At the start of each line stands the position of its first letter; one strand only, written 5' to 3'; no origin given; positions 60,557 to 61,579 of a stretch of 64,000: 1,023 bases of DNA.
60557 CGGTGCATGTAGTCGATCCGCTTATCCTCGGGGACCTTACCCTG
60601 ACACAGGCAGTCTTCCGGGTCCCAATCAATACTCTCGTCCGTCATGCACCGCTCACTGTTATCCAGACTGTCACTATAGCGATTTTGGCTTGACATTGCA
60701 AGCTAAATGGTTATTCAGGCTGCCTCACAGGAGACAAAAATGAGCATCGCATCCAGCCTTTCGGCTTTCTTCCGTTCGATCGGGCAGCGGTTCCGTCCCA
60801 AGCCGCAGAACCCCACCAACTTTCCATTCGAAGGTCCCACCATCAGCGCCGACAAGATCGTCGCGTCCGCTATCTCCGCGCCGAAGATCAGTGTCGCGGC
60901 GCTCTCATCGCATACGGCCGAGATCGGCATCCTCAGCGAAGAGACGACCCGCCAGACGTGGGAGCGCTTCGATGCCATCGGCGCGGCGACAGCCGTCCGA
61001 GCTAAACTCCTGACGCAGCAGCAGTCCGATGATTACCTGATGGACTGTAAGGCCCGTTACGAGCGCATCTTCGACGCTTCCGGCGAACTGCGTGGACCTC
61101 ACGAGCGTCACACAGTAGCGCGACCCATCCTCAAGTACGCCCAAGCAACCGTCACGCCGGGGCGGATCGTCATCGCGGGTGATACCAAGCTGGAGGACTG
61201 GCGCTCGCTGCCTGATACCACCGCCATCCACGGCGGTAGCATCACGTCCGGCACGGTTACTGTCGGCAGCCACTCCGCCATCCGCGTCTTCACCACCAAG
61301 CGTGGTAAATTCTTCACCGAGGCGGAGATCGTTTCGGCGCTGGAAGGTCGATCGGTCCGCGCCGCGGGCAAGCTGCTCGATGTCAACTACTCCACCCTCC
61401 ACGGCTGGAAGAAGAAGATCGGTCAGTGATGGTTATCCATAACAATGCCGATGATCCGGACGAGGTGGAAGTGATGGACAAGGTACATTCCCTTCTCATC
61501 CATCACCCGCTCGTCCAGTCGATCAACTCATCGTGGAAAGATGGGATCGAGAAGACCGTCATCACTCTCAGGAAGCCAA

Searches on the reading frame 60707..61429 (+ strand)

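Call 41: search_protein_families(library=pfam, max_evalue=1, proteins=[window:60707-61429:+])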
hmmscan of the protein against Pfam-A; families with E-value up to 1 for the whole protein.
window:60707-61429:+ (240 aa): 2 families
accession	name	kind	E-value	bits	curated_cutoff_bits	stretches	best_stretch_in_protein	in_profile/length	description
PF13518.12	HTH_28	-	0.00096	19.6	25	1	211-237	9-35/52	Helix-turn-helix domain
PF13384.12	HTH_23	-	0.025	14.8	24.6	1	210-236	12-39/50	Homeodomain-like domain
